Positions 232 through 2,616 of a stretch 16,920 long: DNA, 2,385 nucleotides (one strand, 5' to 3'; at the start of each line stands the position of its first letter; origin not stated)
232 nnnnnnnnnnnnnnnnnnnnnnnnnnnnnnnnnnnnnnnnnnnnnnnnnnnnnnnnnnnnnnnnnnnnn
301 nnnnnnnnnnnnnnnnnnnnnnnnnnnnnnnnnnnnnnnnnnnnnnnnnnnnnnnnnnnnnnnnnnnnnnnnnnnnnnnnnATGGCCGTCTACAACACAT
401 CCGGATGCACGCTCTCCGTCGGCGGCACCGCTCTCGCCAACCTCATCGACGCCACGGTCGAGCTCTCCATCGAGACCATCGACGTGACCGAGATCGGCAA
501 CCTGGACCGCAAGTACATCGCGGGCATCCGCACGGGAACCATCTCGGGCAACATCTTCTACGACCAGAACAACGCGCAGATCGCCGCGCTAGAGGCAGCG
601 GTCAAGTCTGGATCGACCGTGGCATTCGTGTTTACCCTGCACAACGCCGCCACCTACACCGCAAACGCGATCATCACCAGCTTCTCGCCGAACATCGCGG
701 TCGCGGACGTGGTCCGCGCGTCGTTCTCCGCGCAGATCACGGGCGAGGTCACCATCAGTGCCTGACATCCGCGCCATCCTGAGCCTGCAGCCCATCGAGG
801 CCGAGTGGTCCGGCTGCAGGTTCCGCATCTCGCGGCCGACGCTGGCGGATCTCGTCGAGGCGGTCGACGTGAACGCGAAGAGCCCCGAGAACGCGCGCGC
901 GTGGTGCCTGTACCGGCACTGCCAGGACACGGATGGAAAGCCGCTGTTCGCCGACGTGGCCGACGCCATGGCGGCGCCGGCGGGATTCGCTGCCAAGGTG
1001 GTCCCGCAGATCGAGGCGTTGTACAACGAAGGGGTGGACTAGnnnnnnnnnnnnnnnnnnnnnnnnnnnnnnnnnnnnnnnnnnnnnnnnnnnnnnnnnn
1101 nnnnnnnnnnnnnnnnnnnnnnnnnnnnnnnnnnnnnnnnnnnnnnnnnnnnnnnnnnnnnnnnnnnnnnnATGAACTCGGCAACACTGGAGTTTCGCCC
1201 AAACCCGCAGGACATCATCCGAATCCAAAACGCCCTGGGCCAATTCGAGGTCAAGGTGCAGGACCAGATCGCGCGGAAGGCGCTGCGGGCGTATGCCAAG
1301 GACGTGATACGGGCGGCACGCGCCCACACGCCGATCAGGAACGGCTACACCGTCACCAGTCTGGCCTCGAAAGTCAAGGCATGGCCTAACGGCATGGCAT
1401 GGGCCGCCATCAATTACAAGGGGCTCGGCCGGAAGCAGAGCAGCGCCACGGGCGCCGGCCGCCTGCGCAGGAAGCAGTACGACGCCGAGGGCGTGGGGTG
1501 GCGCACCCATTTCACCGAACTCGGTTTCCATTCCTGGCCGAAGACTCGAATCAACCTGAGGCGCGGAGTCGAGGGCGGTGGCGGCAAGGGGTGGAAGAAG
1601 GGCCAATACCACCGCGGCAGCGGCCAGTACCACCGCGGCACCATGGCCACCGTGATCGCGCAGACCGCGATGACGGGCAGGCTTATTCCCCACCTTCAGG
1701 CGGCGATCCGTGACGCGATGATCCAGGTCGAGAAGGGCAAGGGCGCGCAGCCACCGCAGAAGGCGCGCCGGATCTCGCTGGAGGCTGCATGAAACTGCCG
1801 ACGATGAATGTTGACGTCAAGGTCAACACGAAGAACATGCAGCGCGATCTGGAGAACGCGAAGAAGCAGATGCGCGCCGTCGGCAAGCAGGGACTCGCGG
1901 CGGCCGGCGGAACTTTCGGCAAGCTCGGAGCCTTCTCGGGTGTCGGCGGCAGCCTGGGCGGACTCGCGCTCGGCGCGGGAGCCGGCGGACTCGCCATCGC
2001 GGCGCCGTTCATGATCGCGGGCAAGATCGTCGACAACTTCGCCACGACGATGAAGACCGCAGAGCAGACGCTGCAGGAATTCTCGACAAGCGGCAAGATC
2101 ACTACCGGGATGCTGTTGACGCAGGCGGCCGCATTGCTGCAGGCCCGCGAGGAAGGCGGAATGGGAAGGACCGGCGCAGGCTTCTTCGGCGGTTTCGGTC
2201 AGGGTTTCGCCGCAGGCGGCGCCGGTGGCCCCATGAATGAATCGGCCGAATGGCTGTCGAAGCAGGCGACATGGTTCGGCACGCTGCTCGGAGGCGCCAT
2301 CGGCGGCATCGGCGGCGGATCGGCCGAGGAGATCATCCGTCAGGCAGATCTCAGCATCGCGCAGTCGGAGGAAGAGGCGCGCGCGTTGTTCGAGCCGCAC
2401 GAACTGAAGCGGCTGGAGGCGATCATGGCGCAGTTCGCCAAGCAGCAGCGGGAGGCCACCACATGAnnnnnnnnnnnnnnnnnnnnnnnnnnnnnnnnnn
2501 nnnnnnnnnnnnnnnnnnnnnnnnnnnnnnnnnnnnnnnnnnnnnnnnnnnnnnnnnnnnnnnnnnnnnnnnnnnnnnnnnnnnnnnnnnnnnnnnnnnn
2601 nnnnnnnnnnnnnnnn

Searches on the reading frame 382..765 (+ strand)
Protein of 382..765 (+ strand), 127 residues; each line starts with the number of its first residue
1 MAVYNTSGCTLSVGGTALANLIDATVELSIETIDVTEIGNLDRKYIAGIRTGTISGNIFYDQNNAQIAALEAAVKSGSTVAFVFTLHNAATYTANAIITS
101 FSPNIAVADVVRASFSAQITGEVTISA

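Call 8: search_protein_families(library=pfam, max_evalue=0.01, proteins=[window:382-765:+])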
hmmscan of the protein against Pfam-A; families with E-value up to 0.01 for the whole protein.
window:382-765:+ (127 aa): 2 families
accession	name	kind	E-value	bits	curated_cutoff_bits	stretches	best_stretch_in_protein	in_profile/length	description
PF06199.17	Phage_tail_2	-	5.9e-09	36.5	23.8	1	16-124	21-131/132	Phage tail tube protein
PF16460.11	Phage_TTP_11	-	3.8e-06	27.1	28.4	0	29-86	35-93/154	Phage tail tube, TTP, lambda-like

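Call 12: search_protein_families(library=phrogs, max_evalue=0.001, proteins=[window:382-765:+])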
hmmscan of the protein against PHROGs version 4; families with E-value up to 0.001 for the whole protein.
window:382-765:+ (127 aa): 5 families
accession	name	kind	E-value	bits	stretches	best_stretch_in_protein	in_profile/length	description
phrog_158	-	tail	2.3e-11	44.7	1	28-124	55-157/376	major tail protein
phrog_1407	-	tail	5e-09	37.1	1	10-125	32-163/258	major tail protein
phrog_10528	-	tail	1.1e-08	36.1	1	19-125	25-139/142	major tail protein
phrog_9522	-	tail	1e-06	29.2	1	20-123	22-129/241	major tail protein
phrog_584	-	tail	6.2e-05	23.8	1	49-125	136-214/218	major tail protein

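Call 19: search_solved_structures(query=window:382-765:+, max_evalue=1)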
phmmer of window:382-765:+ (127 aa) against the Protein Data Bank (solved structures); distinct sequences matched with E-value up to 1: 0.

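Call 44: search_solved_structures(query=A5, max_evalue=10)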
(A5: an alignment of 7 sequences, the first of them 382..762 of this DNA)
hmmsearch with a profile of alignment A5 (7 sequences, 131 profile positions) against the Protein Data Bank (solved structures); distinct sequences matched with E-value up to 10: 5.
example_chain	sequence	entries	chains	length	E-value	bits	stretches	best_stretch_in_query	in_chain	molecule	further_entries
6tba_5A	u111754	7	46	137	0.0001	25.5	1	1-68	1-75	Phage major tail protein, TP901-1 family | Tail tube protein Rcc01691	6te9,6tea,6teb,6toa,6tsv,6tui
1p6t_A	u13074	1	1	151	0.023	17.9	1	16-38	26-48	Potential copper-transporting ATPase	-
1opz_A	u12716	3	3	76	0.043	17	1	16-38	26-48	Potential copper-transporting ATPase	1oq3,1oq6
2rml_A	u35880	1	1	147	0.086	16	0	57-77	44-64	Copper-transporting P-type ATPase copA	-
7ova_AAA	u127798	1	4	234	0.82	12.9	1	44-101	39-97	Endoglucanase, putative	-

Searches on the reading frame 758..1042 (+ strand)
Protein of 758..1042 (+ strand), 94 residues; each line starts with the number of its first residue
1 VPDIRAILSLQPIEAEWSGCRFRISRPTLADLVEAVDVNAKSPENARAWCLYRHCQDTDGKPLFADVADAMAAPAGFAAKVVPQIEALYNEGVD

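Call 9: search_protein_families(library=pfam, max_evalue=0.01, proteins=[window:758-1042:+])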
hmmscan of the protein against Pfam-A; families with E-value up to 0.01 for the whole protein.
window:758-1042:+ (94 aa): 0 families

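Call 12: search_protein_families(library=phrogs, max_evalue=0.001, proteins=[window:758-1042:+])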
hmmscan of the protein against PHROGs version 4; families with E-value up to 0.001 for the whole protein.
window:758-1042:+ (94 aa): 0 families

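Call 94: search_protein_families(library=ncbifam, max_evalue=0.05, proteins=[window:758-1042:+])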
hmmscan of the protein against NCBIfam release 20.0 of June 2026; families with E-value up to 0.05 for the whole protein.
window:758-1042:+ (94 aa): 0 families

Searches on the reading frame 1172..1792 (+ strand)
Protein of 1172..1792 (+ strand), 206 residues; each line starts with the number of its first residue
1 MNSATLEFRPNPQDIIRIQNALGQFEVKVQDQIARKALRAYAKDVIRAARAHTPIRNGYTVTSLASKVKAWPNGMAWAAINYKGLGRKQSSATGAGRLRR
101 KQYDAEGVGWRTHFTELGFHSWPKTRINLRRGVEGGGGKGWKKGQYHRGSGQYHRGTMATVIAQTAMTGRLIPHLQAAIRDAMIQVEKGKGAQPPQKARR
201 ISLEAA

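Call 9: search_protein_families(library=pfam, max_evalue=0.01, proteins=[window:1172-1792:+])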
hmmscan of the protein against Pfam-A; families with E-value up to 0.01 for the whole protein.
window:1172-1792:+ (206 aa): 0 families

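Call 12: search_protein_families(library=phrogs, max_evalue=0.001, proteins=[window:1172-1792:+])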
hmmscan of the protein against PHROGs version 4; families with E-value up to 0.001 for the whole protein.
window:1172-1792:+ (206 aa): 0 families

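Call 35: search_solved_structures(query=A1, max_evalue=10, show_alignments=2)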
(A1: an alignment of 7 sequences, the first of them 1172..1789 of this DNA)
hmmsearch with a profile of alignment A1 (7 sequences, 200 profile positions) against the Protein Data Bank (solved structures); distinct sequences matched with E-value up to 10: 1.
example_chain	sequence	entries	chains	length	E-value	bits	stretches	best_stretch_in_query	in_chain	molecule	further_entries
8eov_A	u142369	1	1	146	0.94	12.3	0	7-27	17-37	C2HR1_4r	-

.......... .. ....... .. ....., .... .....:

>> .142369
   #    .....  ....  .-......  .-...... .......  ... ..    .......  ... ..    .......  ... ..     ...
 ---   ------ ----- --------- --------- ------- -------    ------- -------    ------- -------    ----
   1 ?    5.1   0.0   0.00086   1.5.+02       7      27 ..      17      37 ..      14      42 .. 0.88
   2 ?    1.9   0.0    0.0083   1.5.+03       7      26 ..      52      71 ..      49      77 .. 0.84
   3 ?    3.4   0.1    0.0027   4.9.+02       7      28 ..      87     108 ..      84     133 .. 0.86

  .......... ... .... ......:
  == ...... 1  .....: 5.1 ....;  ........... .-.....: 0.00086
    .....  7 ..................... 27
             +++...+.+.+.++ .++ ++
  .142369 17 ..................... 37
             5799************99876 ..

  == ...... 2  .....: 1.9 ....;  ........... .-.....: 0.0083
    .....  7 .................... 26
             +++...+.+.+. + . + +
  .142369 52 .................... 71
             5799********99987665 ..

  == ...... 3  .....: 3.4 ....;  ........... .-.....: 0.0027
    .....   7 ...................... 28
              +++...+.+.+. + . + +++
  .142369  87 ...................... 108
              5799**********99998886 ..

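Call 49: search_protein_families(library=pfam, alignment_id=A1, max_evalue=5)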
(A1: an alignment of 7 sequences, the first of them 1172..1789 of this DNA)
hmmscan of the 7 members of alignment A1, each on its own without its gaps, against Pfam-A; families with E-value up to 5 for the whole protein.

A. member 1, window:1172-1789:+ (206 aa): 1 family
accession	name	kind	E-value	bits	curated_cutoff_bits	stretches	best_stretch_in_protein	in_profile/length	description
PF04883.17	HK97-gp10_like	-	0.011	17.2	21.4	1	18-70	3-51/78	Bacteriophage HK97-gp10, putative tail-component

B. families by the number of members that match (of 7 scanned): 3 families
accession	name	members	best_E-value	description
PF04883.17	HK97-gp10_like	1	0.011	Bacteriophage HK97-gp10, putative tail-component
PF12503.13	CMV_1a_C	1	0.13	Cucumber mosaic virus 1a protein C terminal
PF24367.1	DUF7523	1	0.25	Family of unknown function (DUF7523)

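Call 63: find_homologous_proteins(query=window:1172-1789:+, max_evalue=0.001)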
Query window:1172-1789:+ (206 aa): 5 proteins with E <= 0.001 among 203 candidates.
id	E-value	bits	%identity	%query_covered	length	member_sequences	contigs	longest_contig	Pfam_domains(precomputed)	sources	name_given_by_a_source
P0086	1.7e-132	457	100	100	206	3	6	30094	-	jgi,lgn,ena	jgi:hypothetical protein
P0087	3.9e-42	162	45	96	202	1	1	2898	-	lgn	-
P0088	2.2e-37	147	44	85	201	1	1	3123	-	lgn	-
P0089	1.3e-26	111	34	89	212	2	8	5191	-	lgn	-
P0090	2.5e-22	97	35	81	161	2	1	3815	-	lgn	-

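Call 75: predict_structure(alignment_id=A9)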
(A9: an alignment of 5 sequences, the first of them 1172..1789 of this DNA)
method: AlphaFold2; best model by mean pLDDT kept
length: 206 residues; sequences in the alignment: 5
mean_pLDDT: 47.9   pTM: 0.45
mean pLDDT of the five models: 47.9, 43.4, 43.3, 42.8, 41.1
residues with pLDDT >= 90: 0; 70-90: 36; 50-70: 43; < 50: 127
segments of 3 or more residues with pLDDT < 50: 1-8, 52-54, 68-78, 82-167, 191-206
pLDDT, mean of each block of 10 residues (from residue 1): 37 74 71 70 63 50 51 46 44 43 33 27 30 31 27 31 44 78 72 42 39
secondary structure, 60 per line:
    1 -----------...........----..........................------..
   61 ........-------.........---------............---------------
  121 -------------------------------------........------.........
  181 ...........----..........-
elements in order: H12-22 H27-52 E59-68 E76-84 H94-105 H158-165 H172-191 H196-205

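Call 94: search_protein_families(library=ncbifam, max_evalue=0.05, proteins=[window:1172-1792:+])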
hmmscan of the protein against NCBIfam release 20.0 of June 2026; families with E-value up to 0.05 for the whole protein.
window:1172-1792:+ (206 aa): 1 family
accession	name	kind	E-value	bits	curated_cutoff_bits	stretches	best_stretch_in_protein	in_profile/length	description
TIGR01725.1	phge_HK97_gp10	equivalog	0.02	15.5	30.8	1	26-118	15-86/120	HK97-gp10 family putative phage morphogenesis protein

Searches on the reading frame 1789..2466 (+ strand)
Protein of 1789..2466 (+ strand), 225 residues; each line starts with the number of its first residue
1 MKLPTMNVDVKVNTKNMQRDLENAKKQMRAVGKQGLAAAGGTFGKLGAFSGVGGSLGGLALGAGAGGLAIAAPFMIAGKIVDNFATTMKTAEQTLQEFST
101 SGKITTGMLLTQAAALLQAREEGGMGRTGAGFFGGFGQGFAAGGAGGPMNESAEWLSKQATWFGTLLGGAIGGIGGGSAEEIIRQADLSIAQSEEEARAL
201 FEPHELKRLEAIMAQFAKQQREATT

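Call 9: search_protein_families(library=pfam, max_evalue=0.01, proteins=[window:1789-2466:+])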
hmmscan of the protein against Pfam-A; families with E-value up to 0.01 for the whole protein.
window:1789-2466:+ (225 aa): 0 families

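Call 12: search_protein_families(library=phrogs, max_evalue=0.001, proteins=[window:1789-2466:+])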
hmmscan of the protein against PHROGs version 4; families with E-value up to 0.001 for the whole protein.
window:1789-2466:+ (225 aa): 0 families

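Call 36: search_solved_structures(query=A2, max_evalue=10, show_alignments=2)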
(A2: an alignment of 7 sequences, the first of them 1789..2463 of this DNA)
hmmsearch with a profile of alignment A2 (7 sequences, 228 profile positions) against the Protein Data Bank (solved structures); distinct sequences matched with E-value up to 10: 2.
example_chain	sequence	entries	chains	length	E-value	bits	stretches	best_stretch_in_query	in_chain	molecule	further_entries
1e3t_A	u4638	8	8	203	0.34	14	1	42-122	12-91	NICOTINAMIDE NUCLEOTIDE TRANSHYDROGENASE (SUBUNIT BETA) | PROTON-TRANSLOCATING NICOTINAMIDE NUCLEOTIDE TRANSHYDROGENASE SUBUNIT PNTB | NAD(P) transhydrogenase s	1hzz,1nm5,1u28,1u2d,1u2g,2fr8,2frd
2fsv_C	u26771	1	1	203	0.34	14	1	42-122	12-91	NAD(P) transhydrogenase subunit beta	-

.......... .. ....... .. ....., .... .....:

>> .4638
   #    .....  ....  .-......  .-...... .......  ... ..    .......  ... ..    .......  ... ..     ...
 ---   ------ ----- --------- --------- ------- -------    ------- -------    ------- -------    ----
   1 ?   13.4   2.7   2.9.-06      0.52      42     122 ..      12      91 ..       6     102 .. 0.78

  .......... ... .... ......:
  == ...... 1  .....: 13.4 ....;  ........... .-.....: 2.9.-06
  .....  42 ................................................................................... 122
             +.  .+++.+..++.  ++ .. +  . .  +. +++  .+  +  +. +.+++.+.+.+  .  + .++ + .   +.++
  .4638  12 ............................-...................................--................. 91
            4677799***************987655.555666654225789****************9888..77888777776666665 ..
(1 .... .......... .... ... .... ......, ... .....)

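Call 94: search_protein_families(library=ncbifam, max_evalue=0.05, proteins=[window:1789-2466:+])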
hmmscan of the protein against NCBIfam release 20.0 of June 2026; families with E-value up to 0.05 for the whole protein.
window:1789-2466:+ (225 aa): 0 families
